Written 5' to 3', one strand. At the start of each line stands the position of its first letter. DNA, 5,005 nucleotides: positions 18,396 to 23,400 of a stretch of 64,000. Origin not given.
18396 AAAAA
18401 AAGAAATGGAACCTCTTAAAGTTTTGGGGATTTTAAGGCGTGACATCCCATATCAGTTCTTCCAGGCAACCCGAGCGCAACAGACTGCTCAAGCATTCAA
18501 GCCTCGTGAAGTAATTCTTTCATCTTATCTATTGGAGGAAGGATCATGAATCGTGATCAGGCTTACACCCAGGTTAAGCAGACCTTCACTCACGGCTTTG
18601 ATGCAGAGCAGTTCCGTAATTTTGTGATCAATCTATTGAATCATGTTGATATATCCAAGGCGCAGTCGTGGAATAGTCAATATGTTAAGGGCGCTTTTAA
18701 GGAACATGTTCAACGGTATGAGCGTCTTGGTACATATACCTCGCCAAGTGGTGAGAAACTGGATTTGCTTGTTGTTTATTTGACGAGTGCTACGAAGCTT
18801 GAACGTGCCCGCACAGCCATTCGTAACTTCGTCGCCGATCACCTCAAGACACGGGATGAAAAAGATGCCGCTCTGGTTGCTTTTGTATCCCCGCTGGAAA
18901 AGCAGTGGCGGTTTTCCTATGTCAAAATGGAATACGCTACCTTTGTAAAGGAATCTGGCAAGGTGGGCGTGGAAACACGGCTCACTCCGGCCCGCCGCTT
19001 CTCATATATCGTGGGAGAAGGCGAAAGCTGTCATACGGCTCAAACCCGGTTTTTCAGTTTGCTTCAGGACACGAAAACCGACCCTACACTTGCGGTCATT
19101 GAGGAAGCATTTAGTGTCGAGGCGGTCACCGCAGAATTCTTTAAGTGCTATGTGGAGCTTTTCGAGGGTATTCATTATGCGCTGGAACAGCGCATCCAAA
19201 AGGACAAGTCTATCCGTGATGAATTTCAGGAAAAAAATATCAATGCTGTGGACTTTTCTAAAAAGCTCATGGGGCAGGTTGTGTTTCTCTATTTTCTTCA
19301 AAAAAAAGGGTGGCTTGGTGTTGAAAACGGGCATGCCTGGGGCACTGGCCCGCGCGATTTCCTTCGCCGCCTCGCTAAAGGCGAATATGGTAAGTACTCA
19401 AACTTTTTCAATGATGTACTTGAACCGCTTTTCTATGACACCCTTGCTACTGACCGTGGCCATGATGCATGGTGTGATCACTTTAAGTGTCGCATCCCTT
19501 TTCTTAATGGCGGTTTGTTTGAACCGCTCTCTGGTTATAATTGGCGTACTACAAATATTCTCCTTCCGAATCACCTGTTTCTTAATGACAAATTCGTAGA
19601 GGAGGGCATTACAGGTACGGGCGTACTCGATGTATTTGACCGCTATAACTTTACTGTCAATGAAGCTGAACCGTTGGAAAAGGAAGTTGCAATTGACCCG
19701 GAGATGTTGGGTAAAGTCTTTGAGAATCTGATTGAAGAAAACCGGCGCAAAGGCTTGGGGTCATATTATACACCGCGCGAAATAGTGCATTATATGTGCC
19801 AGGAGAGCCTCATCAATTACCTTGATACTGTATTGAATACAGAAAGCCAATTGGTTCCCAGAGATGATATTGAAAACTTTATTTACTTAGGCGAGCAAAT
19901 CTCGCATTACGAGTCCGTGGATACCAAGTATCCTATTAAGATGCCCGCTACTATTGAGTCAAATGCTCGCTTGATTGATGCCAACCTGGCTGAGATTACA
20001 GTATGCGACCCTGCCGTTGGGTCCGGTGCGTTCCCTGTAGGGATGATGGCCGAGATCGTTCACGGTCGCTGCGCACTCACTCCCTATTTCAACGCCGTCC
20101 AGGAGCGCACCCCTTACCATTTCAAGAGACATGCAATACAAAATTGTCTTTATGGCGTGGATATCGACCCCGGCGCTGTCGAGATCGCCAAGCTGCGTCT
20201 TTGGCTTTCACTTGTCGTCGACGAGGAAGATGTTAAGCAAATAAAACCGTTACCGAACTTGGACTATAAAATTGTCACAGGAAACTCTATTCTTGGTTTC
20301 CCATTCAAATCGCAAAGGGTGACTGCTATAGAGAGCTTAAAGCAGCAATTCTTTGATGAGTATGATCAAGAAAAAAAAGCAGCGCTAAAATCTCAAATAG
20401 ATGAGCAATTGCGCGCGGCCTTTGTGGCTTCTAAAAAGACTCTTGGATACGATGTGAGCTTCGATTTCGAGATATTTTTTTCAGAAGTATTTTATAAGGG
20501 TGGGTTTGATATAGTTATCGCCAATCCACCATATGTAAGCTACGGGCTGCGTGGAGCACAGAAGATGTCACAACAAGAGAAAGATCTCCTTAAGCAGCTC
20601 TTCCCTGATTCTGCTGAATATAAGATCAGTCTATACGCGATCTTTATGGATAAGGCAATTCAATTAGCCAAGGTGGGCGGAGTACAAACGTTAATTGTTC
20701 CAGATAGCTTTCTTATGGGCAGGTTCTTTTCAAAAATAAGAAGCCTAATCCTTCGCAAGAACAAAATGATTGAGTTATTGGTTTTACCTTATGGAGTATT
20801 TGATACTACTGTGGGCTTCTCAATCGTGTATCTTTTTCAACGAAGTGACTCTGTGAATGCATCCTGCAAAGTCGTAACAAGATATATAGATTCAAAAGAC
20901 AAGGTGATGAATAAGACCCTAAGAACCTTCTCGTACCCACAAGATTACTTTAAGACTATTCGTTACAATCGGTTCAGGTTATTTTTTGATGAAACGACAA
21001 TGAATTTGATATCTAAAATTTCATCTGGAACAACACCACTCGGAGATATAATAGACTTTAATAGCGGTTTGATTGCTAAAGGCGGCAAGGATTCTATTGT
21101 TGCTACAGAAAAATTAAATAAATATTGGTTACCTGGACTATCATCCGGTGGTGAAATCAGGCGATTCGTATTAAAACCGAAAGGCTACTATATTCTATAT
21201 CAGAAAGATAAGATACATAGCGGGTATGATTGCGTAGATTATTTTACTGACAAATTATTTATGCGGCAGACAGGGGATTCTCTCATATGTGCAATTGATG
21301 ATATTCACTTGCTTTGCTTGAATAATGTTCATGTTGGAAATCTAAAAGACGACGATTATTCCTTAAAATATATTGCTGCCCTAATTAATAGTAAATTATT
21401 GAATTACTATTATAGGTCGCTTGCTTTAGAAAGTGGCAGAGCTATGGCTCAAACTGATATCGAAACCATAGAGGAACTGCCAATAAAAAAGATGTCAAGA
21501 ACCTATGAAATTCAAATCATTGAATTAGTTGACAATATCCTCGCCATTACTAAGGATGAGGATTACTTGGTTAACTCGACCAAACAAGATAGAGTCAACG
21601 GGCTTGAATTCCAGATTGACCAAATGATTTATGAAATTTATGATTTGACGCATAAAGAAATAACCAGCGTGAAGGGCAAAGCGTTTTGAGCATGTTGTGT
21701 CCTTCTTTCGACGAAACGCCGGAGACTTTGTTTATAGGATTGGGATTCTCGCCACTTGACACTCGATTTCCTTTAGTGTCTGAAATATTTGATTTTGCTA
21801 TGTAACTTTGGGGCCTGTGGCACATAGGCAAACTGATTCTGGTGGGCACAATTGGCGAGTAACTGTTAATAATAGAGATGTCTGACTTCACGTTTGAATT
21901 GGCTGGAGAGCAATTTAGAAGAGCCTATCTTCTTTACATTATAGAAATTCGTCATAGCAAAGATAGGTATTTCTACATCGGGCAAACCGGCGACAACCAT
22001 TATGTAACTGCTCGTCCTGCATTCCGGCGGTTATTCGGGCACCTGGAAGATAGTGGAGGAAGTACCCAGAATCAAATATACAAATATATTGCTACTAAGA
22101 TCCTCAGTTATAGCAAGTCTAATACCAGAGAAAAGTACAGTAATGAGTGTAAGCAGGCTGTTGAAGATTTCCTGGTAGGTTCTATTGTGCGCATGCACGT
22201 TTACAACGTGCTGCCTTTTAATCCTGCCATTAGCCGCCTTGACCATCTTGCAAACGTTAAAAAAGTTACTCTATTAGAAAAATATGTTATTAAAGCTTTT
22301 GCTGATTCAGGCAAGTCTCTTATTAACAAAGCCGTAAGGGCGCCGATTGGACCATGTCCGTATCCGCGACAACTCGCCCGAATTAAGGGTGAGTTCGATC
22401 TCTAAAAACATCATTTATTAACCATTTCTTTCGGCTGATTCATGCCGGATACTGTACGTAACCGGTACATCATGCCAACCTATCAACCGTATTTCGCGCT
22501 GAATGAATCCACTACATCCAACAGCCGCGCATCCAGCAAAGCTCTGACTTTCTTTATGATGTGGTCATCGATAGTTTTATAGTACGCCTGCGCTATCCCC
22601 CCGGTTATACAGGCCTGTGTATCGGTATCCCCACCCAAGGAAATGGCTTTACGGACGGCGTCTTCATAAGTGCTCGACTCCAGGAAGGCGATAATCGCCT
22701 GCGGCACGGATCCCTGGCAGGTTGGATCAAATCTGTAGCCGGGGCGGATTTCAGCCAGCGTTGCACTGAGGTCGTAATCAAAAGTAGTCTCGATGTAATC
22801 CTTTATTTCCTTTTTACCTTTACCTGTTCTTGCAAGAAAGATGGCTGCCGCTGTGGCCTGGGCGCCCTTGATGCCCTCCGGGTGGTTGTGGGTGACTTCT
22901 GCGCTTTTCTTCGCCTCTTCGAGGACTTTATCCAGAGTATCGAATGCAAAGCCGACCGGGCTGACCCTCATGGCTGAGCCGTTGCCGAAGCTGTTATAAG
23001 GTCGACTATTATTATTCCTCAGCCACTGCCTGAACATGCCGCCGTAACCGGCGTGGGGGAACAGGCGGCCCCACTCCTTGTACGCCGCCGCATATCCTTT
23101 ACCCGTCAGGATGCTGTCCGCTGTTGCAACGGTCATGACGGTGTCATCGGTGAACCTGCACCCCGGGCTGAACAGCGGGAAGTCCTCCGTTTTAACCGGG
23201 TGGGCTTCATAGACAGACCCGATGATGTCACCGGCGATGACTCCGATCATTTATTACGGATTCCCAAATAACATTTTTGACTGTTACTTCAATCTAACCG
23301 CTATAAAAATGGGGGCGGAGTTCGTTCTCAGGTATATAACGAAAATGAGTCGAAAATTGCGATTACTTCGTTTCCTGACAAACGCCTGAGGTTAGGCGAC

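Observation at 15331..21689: PLD-SNF2 helicase-nuclease translationally coupled to an Eco57I-like N6A methyltransferase: two-gene restriction-modification-like module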

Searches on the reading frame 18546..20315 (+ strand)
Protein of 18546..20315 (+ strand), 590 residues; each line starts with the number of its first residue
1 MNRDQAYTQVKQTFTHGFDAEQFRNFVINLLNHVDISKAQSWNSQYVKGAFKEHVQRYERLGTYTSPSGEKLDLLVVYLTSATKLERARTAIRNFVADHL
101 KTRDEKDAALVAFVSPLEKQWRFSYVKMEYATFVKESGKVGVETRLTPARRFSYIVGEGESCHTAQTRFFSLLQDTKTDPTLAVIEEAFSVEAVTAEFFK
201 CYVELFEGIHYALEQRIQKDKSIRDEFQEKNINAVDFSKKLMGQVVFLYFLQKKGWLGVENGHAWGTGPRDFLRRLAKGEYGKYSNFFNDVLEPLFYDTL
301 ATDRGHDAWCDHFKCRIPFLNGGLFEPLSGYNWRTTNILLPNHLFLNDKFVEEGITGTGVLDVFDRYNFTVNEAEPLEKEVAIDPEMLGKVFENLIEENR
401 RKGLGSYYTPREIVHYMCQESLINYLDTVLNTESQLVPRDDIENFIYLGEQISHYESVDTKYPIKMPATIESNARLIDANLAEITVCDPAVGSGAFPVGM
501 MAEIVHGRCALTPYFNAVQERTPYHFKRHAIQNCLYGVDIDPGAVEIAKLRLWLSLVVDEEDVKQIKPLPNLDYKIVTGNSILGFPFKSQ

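Call 55: find_related_loci(query=window:18546-20315:+, collection=metagenome_contigs, flank=6000)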
Query window:18546-20315:+ (590 aa) in metagenome_contigs; peptide patterns used: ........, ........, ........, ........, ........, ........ (x = any residue, [..] = any of these).
599 stretches matched a pattern (row limit reached: there are more); 580 encode a relative of the query (tblastn E <= 1e-3); the best 80 are kept; 80 distinct loci.
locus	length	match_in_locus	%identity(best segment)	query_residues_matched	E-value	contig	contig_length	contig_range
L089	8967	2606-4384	79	1-589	0e+0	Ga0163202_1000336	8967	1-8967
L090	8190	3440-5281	76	1-590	0e+0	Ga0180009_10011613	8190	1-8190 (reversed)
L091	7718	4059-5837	79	1-584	0e+0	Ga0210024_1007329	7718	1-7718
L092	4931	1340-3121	77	1-590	0e+0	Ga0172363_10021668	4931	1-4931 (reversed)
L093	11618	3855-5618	78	1-584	0e+0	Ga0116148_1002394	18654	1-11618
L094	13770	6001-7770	78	1-590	0e+0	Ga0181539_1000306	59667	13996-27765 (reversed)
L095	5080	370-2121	78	1-584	0e+0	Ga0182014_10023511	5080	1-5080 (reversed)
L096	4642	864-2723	73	1-590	0e+0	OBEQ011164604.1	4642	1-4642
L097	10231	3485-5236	78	1-584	0e+0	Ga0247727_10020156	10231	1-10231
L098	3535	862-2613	78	1-584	0e+0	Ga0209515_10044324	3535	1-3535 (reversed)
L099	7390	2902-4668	76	1-589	0e+0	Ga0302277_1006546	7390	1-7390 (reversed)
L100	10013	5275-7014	77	1-584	0e+0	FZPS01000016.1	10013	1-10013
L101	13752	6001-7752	78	1-584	0e+0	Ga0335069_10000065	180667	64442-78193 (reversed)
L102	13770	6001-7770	77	1-590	0e+0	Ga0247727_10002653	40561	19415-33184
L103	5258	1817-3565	77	1-583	0e+0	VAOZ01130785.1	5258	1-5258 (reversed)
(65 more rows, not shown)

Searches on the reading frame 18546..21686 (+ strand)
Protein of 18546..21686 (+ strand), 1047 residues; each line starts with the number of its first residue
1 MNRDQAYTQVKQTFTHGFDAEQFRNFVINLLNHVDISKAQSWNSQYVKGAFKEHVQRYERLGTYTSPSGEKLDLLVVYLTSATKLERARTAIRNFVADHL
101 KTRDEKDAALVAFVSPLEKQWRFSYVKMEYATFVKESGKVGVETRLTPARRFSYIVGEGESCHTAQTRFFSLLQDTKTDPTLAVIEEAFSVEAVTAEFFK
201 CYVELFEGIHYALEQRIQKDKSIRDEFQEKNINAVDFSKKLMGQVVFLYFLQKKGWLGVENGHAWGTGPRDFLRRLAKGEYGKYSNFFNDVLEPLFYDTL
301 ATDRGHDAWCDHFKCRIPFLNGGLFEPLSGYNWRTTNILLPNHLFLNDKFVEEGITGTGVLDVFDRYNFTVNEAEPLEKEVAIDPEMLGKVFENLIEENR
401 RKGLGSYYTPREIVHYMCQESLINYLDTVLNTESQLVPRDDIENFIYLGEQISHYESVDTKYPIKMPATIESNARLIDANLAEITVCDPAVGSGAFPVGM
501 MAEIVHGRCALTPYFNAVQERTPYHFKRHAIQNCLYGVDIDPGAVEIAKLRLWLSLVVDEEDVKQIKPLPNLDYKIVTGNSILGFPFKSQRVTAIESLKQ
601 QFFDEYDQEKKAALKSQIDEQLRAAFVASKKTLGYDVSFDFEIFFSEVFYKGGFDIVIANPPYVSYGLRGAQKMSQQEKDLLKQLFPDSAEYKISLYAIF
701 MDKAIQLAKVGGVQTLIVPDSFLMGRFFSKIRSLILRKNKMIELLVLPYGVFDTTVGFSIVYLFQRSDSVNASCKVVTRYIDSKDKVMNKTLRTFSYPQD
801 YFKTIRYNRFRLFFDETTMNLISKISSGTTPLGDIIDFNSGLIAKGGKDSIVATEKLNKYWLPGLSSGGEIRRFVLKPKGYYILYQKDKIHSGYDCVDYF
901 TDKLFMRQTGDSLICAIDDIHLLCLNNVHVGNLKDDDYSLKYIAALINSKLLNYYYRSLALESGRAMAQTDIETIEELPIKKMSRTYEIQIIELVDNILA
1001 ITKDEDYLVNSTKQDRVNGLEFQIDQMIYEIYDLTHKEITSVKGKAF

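Call 5: search_protein_families(library=pfam, proteins=[window:18546-21686:+], max_evalue=0.01)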
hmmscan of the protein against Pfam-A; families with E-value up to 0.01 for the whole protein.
window:18546-21686:+ (1047 aa): 5 families
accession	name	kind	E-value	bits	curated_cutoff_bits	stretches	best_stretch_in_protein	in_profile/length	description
PF07669.17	Eco57I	-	1.9e-32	113.1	25.3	1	533-750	1-169/171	Eco57I restriction-modification methylase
PF12950.13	TaqI_C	-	4.7e-18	66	26.5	1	867-980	5-118/118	TaqI-like C-terminal specificity domain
PF02384.22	N6_Mtase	-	1.1e-11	45.1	20.4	1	651-787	123-250/311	N-6 DNA Methylase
PF20473.4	MmeI_Mtase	-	2.2e-06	27.5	27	1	477-742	14-222/259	MmeI, DNA-methyltransferase domain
PF01170.24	UPF0020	-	0.0018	18.4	22.3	0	485-604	31-150/197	RMKL-like, methyltransferase domain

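Call 6: search_protein_families(library=padloc, proteins=[window:18546-21686:+], max_evalue=0.01)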
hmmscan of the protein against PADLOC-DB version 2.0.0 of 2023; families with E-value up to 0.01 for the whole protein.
window:18546-21686:+ (1047 aa): 62 families (the best 25 are shown)
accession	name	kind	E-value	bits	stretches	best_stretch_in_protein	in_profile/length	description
PDLC03596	REase_MTase_IIG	-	2.9e-232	772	3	1-451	1-475/1148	Type IIG restriction enzyme-methyltransferase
PDLC03601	REase_MTase_IIG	-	4e-57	191.8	2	233-584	235-558/1110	Type IIG restriction enzyme-methyltransferase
PDLC03612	REase_MTase_IIG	-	9.9e-52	174.3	4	632-858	781-1005/1247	Type IIG restriction enzyme-methyltransferase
PDLC03348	MTase_II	-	3.5e-28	96.6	1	651-1044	344-710/727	Type II methyltransferase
PDLC02643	DrmMI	-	2.4e-27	93.3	2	480-585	598-719/1347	DrmMI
PDLC03628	REase_MTase_IIG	-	3.5e-25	86.3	3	186-470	153-409/1100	Type IIG restriction enzyme-methyltransferase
PDLC03604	REase_MTase_IIG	-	7.8e-25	85.1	1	524-817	440-703/1011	Type IIG restriction enzyme-methyltransferase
PDLC03629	REase_MTase_IIG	-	1.3e-21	74.2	2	477-588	429-539/1182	Type IIG restriction enzyme-methyltransferase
PDLC02521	PglX|PglXI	-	1.7e-21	74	1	408-786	248-608/1174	PglX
PDLC03338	MTase_II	-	3.6e-20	70.2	1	651-772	243-356/604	Type II methyltransferase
PDLC03609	REase_MTase_IIG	-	2.4e-17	60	2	399-586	367-535/1066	Type IIG restriction enzyme-methyltransferase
PDLC02638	DrmMI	-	3e-17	60.1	2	527-587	666-720/935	DrmMI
PDLC02524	PglX|PglXI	-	3.3e-17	60.2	1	407-790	56-426/722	PglX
PDLC03235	MTase_II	-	6.9e-17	59.5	1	650-1017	243-626/648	Type II methyltransferase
PDLC03021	MTase_I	-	3.9e-16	57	1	653-766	272-377/491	Type I methyltransferase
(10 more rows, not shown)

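Call 7: search_protein_families(library=ncbifam, proteins=[window:18546-21686:+], max_evalue=0.01)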
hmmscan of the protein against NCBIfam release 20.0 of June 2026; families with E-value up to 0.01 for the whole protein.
window:18546-21686:+ (1047 aa): 7 families
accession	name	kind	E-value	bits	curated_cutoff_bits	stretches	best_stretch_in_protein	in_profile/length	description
NF033452.1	BREX_1_MTaseX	exception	4.6e-24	84.4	500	2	653-810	507-663/1210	BREX-1 system adenine-specific DNA-methyltransferase PglX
NF033455.1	BREX_6_MTaseX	exception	1.2e-17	62.8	900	2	609-768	509-662/1319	BREX-6 system adenine-specific DNA-methyltransferase PglX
NF033451.1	BREX_2_MTaseX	equivalog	1.9e-12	45.8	400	1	478-732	219-435/1185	BREX-2 system adenine-specific DNA-methyltransferase PglX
NF047738.1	antiphage_MADS2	equivalog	1.1e-08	33.9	720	1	652-760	441-557/654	methylation-associated defense system DNA methyltransferase MAD2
TIGR02987.1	met_A_Alw26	exception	1.9e-07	30.3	353.5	1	602-786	79-265/523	Alw26I/Eco31I/Esp3I family type II restriction adenine-specific DNA-methyltransferase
NF033454.1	BREX_5_MTaseX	exception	8.3e-07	26.9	900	1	604-753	455-594/1404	BREX-5 system adenine-specific DNA-methyltransferase PglX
TIGR03534.1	RF_mod_PrmC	equivalog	2.5e-05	23.9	199.1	0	637-680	140-183/253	peptide chain release factor N(5)-glutamine methyltransferase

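Call 13: search_solved_structures(query=window:18546-21686:+, max_evalue=0.01)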
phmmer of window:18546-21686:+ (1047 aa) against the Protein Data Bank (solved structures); distinct sequences matched with E-value up to 0.01: 7.
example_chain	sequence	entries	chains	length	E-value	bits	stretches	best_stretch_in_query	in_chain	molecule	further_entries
7lni_A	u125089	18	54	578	4.8e-09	37.9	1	652-769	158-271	Site-specific DNA-methyltransferase (adenine-specific)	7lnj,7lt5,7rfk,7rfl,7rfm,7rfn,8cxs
8cxz_A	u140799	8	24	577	4.9e-09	37.9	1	652-769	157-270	Site-specific DNA-methyltransferase (adenine-specific)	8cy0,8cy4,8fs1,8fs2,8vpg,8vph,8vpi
1g38_A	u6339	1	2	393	2.8e-08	35.4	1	653-767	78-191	MODIFICATION METHYLASE TAQI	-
2ibs_A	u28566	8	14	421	3e-08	35.2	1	653-767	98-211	Modification methylase TaqI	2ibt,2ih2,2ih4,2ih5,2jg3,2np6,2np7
1aqi_A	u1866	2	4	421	3.1e-08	35.2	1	653-767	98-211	ADENINE-N6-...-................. TAQI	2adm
1aqj_A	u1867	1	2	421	3.1e-08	35.2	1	653-767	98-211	ADENINE-N6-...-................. TAQI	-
2okc_A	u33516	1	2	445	0.0032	18.6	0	380-417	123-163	Type I restriction enzyme StySJI M protein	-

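Call 33: find_homologous_proteins(query=window:18546-21686:+, max_evalue=1e-10)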
Query window:18546-21686:+ (1047 aa): 8000 proteins with E <= 1e-10 among 8000 candidates; the best 120 are listed.
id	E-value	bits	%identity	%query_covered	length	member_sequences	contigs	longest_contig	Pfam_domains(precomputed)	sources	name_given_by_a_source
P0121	0.0e+0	2401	100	100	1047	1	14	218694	PF02384.23,PF07669.18,PF12950.14,PF20473.5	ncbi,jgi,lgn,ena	-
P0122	0.0e+0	2142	89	100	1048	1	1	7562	PF02384.23,PF07669.18,PF12950.14,PF20473.5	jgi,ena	-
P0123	0.0e+0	1747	71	100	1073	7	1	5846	PF02384.23,PF07669.18,PF12950.14,PF20473.5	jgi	-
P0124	0.0e+0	1532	65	100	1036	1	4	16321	PF02384.23,PF07669.18,PF12950.14,PF20473.5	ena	-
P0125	0.0e+0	1492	64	100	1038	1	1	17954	PF02384.23,PF07669.18,PF12950.14,PF20473.5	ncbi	-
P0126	0.0e+0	1484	63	100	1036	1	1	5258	PF02384.23,PF07669.18,PF12950.14,PF20473.5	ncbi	-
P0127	0.0e+0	1477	63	100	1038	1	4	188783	PF02384.23,PF07669.18,PF12950.14,PF20473.5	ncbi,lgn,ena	-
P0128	0.0e+0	1470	62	100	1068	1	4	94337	PF02384.23,PF07669.18,PF12950.14,PF20473.5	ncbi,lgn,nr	ncbi:MAG: N-6 DNA methylase [Verrucomicrobia bacterium]|nr:N-6 DNA methylase [Verrucomicrobiota bact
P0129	0.0e+0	1467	63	100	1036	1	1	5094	PF02384.23,PF07669.18,PF12950.14,PF20473.5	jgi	jgi:type I restriction-modification system DNA methylase subunit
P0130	0.0e+0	1450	62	100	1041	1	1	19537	PF02384.23,PF07669.18,PF12950.14,PF20473.5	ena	-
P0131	0.0e+0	1449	61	100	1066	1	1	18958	PF02384.23,PF07669.18,PF12950.14,PF01170.25,PF20473.5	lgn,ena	-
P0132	0.0e+0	1397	67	86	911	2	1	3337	PF02384.23,PF07669.18,PF01170.25,PF20473.5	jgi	jgi:type I restriction-modification system DNA methylase subunit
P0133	0.0e+0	1380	60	100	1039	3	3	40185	PF02384.23,PF07669.18,PF12950.14,PF20473.5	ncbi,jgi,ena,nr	ncbi:MAG: N-6 DNA methylase [Verrucomicrobia bacterium]|nr:N-6 DNA methylase [Verrucomicrobiota bact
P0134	0.0e+0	1342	57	100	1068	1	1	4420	PF02384.23,PF07669.18,PF12950.14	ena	-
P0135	0.0e+0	1330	58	100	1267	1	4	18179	PF02384.23,PF07669.18,PF12950.14,PF20473.5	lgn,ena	-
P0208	0.0e+0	1204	56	100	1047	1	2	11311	PF02384.23,PF07669.18,PF12950.14,PF20473.5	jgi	jgi:type I restriction-modification system DNA methylase subunit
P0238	0.0e+0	1190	55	100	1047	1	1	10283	PF02384.23,PF07669.18,PF12950.14,PF20473.5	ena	-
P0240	0.0e+0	1190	55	100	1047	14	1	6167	PF02384.23,PF07669.18,PF12950.14,PF01170.25,PF20473.5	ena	-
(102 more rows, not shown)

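Call 75: list_cluster_members(proteins=[P0121, P0001])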
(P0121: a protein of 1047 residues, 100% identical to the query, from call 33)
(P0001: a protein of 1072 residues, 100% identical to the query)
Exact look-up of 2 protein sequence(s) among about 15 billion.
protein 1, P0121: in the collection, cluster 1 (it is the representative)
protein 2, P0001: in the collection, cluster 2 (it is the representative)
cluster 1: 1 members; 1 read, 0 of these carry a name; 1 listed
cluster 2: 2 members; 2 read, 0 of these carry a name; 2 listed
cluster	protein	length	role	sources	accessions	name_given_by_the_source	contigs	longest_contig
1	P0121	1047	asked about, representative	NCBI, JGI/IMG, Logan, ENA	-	-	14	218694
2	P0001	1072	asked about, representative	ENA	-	-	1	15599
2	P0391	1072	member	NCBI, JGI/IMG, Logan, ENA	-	-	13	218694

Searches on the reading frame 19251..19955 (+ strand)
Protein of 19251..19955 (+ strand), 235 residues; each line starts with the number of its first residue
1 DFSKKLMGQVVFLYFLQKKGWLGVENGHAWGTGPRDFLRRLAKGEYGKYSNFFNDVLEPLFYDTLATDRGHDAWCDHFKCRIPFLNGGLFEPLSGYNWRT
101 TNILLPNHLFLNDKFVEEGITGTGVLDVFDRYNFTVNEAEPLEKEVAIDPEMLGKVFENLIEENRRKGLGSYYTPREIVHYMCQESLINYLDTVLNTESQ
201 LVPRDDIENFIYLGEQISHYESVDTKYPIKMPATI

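Call 76: search_protein_families(library=pfam, proteins=[window:19251-19955:+], max_evalue=5)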
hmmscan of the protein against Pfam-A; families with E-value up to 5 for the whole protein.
window:19251-19955:+ (235 aa): 1 family
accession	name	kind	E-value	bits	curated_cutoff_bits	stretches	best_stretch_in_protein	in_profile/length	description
PF02384.22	N6_Mtase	-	0.016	15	20.4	1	151-184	4-40/311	N-6 DNA Methylase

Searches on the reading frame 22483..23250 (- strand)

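Call 10: search_protein_families(library=pfam, proteins=[window:22483-23250:-], max_evalue=0.01)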
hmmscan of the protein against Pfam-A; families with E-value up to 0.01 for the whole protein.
window:22483-23250:- (255 aa): 1 family
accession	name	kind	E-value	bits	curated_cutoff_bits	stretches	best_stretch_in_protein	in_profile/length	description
PF03747.19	ADP_ribosyl_GH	-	2.4e-38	132.9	26.2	1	1-224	3-279/287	ADP-ribosylglycohydrolase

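Call 11: search_protein_families(library=padloc, proteins=[window:22483-23250:-], max_evalue=0.001)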
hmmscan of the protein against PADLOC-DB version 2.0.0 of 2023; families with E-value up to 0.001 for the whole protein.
window:22483-23250:- (255 aa): 0 families
